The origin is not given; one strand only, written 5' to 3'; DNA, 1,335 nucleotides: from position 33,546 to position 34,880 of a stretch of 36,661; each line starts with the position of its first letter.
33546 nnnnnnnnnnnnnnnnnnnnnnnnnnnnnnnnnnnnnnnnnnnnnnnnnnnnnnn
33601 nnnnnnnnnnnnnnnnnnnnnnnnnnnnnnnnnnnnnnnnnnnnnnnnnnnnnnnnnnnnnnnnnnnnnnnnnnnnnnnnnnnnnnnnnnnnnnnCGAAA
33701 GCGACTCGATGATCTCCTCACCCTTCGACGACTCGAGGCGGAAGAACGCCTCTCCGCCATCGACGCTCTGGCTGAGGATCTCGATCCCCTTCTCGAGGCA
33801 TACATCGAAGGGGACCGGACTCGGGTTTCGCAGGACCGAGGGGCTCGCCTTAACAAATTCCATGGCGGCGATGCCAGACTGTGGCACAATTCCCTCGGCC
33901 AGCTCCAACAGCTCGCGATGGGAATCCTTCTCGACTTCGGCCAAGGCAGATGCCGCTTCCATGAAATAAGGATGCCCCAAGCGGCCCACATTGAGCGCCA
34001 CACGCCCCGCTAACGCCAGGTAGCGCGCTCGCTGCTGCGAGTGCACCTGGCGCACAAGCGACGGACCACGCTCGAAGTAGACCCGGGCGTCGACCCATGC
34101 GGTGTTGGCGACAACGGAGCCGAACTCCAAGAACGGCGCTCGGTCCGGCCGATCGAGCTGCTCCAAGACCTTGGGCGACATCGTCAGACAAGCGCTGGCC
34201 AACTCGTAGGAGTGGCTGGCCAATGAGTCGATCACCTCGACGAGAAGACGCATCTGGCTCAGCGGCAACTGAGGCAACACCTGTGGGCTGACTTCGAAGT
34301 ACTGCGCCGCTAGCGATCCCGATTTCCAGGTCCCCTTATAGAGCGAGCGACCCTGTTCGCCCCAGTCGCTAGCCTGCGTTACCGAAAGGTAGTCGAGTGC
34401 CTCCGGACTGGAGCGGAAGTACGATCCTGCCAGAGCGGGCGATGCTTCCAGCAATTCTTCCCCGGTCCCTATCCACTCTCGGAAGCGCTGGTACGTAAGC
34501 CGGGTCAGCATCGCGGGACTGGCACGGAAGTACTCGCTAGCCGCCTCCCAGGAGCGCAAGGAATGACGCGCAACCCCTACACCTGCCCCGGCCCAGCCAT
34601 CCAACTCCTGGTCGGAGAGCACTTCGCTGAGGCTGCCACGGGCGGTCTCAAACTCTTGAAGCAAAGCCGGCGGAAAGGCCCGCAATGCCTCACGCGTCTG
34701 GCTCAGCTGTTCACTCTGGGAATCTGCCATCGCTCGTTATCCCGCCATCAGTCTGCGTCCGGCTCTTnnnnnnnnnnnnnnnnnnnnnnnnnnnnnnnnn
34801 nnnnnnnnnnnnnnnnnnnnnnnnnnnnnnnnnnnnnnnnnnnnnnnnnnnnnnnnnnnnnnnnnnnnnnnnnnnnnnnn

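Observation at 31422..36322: CbbQ/NorQ ATPase, metallophosphoesterase and giant NorD/CbbO-like vWA protein: a Q/O-type remodelling module with no known client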

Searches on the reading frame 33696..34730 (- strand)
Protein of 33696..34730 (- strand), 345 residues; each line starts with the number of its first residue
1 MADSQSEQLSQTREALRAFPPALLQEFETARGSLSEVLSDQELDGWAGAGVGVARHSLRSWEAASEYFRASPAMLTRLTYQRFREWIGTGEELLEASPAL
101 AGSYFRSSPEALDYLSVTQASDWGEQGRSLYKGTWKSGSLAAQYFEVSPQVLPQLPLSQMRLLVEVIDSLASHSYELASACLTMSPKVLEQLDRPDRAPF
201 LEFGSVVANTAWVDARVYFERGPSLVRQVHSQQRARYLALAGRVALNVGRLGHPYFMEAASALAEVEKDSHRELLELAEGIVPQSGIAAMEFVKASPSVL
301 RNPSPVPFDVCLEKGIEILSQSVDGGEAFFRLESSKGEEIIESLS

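Call 66: search_protein_representatives(protein=window:33696-34730:-)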
Query: 345 residues. Proteins with E-value up to 0.001 (for the whole library): 362; up to 1e-10: 212; up to 1e-30: 82. The best 150 are listed.
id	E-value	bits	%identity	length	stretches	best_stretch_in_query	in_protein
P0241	4.5e-119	413.7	59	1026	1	8-344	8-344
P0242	2.1e-98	345.8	70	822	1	60-289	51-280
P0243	2.5e-94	332.3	67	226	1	7-229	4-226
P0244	8.2e-94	330.7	66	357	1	7-228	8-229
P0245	8.8e-83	294.4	45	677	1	2-345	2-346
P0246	3.0e-79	282.8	42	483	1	3-345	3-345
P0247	6.6e-76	271.8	41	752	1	7-344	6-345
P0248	2.1e-72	260.3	45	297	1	10-300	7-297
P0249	9.5e-71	254.9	46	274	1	8-274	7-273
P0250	7.7e-65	235.5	41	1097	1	13-345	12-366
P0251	2.2e-63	230.7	42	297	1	9-297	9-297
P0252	9.4e-63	228.6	83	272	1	207-345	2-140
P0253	1.7e-61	224.5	42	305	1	9-284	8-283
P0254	5.5e-61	222.8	36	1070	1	13-344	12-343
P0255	1.7e-60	221.2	41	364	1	11-269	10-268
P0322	9.1e-31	123.5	26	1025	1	17-344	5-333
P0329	1.8e-27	112.7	27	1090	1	20-345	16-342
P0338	3.4e-25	105.2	31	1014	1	81-340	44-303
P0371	4.9e-19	85.0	22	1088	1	13-344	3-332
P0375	4.0e-18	82.0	24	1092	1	13-343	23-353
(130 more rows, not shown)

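Call 67: find_encoding_contigs(protein=P0371, flank=10000, max_places=2)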
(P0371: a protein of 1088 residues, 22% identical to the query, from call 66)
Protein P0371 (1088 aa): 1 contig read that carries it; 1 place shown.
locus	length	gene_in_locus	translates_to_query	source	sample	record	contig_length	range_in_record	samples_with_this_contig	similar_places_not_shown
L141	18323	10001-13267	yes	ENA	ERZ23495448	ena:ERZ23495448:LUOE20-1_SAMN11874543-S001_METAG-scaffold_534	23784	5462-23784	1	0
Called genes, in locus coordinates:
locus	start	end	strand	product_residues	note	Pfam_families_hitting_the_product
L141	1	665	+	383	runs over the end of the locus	PF01757:Acyl_transf_3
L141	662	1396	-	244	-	PF01325:Fe_dep_repress (faint), PF02742:Fe_dep_repr_C, PF04023:FeoA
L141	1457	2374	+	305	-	PF01619:Pro_dh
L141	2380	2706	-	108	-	-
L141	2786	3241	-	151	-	PF14588:YjgF_endoribonc, PF01042:Ribonuc_L-PSP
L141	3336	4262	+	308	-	PF01436:NHL (faint)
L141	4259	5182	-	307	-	PF14238:DUF4340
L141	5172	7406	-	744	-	PF01061:ABC2_membrane, PF12679:ABC2_membrane_2, PF12730:ABC2_membrane_4 (weak), PF13346:ABC2_membrane_5 (weak), PF23357:DUF7088, PF09822:ABC_transp_aux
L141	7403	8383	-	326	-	PF00005:ABC_tran, PF13304:AAA_21 (faint), PF13732:DrrA1-3_C (weak)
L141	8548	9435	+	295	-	PF07728:AAA_5, PF08406:CbbQ_C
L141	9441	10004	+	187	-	PF00293:NUDIX, PF22327:Nudt16-like (weak)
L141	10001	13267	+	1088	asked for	-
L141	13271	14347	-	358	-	PF14238:DUF4340 (faint)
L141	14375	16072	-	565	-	PF23357:DUF7088, PF09822:ABC_transp_aux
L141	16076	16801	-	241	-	PF01061:ABC2_membrane, PF12730:ABC2_membrane_4 (weak), PF12679:ABC2_membrane_2, PF12698:ABC2_membrane_3, PF13346:ABC2_membrane_5 (weak)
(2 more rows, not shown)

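Call 68: find_encoding_contigs(protein=P0322, flank=10000, max_places=2)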
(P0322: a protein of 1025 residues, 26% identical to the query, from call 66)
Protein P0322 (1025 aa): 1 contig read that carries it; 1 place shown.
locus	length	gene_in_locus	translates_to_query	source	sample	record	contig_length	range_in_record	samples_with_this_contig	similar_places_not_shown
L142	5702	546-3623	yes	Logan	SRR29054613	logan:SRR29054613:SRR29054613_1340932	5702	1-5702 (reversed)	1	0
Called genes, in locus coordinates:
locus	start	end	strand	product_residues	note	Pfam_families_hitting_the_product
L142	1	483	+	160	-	?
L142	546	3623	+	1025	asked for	PF00092:VWA (weak)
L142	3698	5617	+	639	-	PF26345:ScoMcrA_N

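Call 70: find_encoding_contigs(protein=P0338, flank=8000, max_places=1)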
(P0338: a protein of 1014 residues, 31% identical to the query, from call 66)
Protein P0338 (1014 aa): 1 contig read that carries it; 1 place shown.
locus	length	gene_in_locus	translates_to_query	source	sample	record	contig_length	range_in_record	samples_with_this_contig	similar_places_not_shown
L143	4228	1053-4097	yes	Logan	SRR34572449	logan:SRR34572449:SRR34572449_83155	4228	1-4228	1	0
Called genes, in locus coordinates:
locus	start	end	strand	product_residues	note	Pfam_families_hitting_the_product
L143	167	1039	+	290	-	PF07728:AAA_5, PF08406:CbbQ_C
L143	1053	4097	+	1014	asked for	PF00092:VWA (weak)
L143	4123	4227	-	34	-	?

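Call 71: find_encoding_contigs(protein=P0375, flank=8000, max_places=1)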
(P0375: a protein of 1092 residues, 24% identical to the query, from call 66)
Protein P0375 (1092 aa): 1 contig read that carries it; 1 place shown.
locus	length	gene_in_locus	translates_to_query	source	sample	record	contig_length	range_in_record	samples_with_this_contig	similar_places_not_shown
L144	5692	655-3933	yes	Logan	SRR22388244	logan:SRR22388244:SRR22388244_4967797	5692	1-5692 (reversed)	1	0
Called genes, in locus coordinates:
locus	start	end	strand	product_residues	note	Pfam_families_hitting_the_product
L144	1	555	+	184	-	?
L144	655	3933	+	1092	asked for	PF00092:VWA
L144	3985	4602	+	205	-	PF01121:CoaE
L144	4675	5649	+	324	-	-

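Call 72: find_encoding_contigs(protein=P0329, flank=8000, max_places=1)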
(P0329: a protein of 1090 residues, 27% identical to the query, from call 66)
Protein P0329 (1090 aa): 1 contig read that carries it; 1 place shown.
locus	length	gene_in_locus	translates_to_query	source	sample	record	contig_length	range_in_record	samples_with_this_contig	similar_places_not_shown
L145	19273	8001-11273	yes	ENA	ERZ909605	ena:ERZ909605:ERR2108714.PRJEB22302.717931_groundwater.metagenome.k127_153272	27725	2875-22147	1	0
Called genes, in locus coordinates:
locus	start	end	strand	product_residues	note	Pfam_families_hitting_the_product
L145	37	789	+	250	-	-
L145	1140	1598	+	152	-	PF09424:YqeY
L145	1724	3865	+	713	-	PF07697:7TMR-HDED, PF07698:7TM-7TMR_HD, PF01966:HD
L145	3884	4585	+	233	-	PF13507:GATase_5, PF01965:DJ-1_PfpI, PF07685:GATase_3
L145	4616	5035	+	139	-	-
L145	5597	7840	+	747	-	PF18072:FGAR-AT_linker, PF00586:AIRS, PF02769:AIRS_C, PF00586:AIRS, PF02769:AIRS_C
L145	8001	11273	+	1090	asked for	PF00092:VWA (weak)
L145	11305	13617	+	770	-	PF07690:MFS_1 (weak), PF01564:Spermine_synth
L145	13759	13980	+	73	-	-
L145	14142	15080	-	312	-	PF13177:DNA_pol3_delta2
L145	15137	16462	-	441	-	PF00278:Orn_DAP_Arg_deC, PF02784:Orn_Arg_deC_N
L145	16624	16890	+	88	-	PF13560:HTH_31, PF01381:HTH_3, PF12844:HTH_19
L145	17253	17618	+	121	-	-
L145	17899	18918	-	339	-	PF01636:APH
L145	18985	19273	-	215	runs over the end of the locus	PF12705:PDDEXK_1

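Call 73: find_encoding_contigs(protein=P0254, flank=8000, max_places=1)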
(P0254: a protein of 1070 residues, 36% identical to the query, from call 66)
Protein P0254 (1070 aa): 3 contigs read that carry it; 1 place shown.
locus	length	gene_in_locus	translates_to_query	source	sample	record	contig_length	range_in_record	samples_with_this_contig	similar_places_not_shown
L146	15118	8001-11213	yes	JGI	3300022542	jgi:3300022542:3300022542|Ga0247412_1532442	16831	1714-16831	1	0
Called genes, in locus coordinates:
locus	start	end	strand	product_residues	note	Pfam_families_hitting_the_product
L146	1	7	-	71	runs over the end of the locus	-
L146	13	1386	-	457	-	PF12838:Fer4_7 (weak), PF25160:LdpA_Fe-S-bd (weak), PF00037:Fer4, PF12837:Fer4_6 (weak), PF02662:FlpD, PF12838:Fer4_7, PF13187:Fer4_9, PF14697:Fer4_21, +7 more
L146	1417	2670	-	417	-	PF03916:NrfD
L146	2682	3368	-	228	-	PF12797:Fer4_2 (weak), PF12837:Fer4_6 (faint), PF13237:Fer4_10 (faint), PF25160:LdpA_Fe-S-bd (faint), PF12800:Fer4_4 (faint), PF12838:Fer4_7 (weak), PF13247:Fer4_11, PF00037:Fer4 (weak), +3 more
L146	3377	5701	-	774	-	PF04879:Molybdop_Fe4S4, PF00384:Molybdopterin, PF01568:Molydop_binding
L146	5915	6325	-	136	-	PF02754:CCG (weak)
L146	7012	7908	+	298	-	PF07728:AAA_5, PF08406:CbbQ_C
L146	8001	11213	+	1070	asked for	PF00092:VWA (faint)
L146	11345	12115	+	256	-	PF00106:adh_short, PF08659:KR, PF13561:adh_short_C2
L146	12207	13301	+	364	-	PF02771:Acyl-CoA_dh_N, PF02770:Acyl-CoA_dh_M, PF00441:Acyl-CoA_dh_1, PF08028:Acyl-CoA_dh_2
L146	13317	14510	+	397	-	PF02771:Acyl-CoA_dh_N, PF02770:Acyl-CoA_dh_M, PF00441:Acyl-CoA_dh_1, PF08028:Acyl-CoA_dh_2 (weak)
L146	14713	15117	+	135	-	?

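Call 83: find_homologous_proteins(query=A3, max_evalue=1e-20)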
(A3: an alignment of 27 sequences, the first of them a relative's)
Query A3 (27 sequences) (1088 aa, profile of the alignment): 46 proteins with E <= 1e-20 among 8000 candidates.
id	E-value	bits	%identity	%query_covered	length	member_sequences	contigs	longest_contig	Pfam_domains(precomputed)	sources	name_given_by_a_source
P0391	0.0e+0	1431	40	99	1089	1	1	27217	PF00092.35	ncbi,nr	ncbi:MAG: hypothetical protein HY684_04405 [Chloroflexi bacterium]|nr:hypothetical protein [Chlorofl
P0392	0.0e+0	1402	38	99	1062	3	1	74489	PF00092.35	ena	-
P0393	0.0e+0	1385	36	99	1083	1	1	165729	PF00092.35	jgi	jgi:hypothetical protein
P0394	0.0e+0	1377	35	99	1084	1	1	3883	PF00092.35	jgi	-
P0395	0.0e+0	1373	44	99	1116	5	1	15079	PF00092.35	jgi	-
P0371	0.0e+0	1368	100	100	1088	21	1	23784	-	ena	-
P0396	0.0e+0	1354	39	100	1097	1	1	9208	PF00092.35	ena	-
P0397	0.0e+0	1353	86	100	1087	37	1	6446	-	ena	-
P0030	0.0e+0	1351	36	99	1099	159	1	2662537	PF00092.35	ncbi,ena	-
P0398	0.0e+0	1351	83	100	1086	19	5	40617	-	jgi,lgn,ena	-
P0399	0.0e+0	1348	84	100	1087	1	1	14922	-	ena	-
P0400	0.0e+0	1348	84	100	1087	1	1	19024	-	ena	-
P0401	0.0e+0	1345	84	100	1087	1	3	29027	-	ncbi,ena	ncbi:MAG: nitric oxide reductase activation protein NorD [Dehalococcoidia bacterium]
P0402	0.0e+0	1344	36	99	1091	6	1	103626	PF00092.35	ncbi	ncbi:MAG: hypothetical protein AMXMBFR23_23220 [Chloroflexota bacterium]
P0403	0.0e+0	1343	33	99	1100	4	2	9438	PF00092.35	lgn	-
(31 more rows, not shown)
